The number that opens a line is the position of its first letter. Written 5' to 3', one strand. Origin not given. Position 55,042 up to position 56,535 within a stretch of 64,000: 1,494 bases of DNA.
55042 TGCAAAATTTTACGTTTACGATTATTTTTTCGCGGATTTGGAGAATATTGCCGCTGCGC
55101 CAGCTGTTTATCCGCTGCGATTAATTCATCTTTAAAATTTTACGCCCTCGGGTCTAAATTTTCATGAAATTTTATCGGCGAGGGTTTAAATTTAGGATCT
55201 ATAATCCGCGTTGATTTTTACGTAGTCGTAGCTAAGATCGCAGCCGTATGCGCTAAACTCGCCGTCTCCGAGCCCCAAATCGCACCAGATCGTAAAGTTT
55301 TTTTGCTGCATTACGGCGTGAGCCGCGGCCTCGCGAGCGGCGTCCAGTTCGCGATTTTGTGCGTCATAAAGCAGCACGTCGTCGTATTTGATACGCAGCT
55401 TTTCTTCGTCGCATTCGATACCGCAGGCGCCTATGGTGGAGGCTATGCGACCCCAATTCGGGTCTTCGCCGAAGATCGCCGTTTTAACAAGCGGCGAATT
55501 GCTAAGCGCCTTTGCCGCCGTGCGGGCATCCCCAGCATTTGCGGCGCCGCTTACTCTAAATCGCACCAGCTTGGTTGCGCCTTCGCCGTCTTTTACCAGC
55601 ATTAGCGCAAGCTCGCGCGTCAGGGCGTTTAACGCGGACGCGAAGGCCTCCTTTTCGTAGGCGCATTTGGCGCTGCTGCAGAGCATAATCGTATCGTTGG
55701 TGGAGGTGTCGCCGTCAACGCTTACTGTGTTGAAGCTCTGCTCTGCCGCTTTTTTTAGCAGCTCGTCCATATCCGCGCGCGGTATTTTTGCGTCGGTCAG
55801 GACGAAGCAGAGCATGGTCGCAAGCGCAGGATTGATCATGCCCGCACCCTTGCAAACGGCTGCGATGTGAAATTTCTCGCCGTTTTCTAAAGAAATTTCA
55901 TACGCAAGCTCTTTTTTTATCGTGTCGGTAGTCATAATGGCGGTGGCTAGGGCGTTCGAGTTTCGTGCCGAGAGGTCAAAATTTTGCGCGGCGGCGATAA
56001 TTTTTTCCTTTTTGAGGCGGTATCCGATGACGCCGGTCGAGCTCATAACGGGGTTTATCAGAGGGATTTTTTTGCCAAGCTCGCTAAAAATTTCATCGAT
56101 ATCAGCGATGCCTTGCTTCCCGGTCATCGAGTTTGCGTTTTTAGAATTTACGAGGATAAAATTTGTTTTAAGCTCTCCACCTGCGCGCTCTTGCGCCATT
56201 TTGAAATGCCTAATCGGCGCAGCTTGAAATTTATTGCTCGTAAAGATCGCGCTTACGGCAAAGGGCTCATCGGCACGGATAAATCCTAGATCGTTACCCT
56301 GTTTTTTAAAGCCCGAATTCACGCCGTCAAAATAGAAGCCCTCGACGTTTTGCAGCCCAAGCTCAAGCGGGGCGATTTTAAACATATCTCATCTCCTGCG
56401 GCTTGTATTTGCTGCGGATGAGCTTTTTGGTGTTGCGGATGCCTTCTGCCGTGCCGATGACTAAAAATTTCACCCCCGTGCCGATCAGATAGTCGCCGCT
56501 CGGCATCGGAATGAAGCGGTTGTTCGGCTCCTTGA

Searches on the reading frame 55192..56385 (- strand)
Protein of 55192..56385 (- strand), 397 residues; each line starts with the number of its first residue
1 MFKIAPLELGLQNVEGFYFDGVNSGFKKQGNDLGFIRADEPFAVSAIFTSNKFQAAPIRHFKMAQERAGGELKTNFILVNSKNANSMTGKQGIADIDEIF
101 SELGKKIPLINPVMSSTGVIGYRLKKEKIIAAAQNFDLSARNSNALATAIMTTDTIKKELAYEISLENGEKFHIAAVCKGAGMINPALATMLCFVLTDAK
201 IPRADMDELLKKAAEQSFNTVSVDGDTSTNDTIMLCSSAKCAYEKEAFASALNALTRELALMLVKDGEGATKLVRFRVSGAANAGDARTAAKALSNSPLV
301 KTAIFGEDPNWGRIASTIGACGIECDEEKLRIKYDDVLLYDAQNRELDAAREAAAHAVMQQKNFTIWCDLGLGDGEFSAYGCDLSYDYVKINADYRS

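Call 27: search_protein_families(library=pfam, proteins=[window:55192-56385:-], max_evalue=0.00001)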
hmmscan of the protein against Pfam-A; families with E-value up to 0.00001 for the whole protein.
window:55192-56385:- (397 aa): 1 family
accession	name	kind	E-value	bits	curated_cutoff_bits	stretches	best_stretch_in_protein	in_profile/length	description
PF01960.23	ArgJ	-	5.8e-127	424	32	1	20-397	3-377/377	ArgJ family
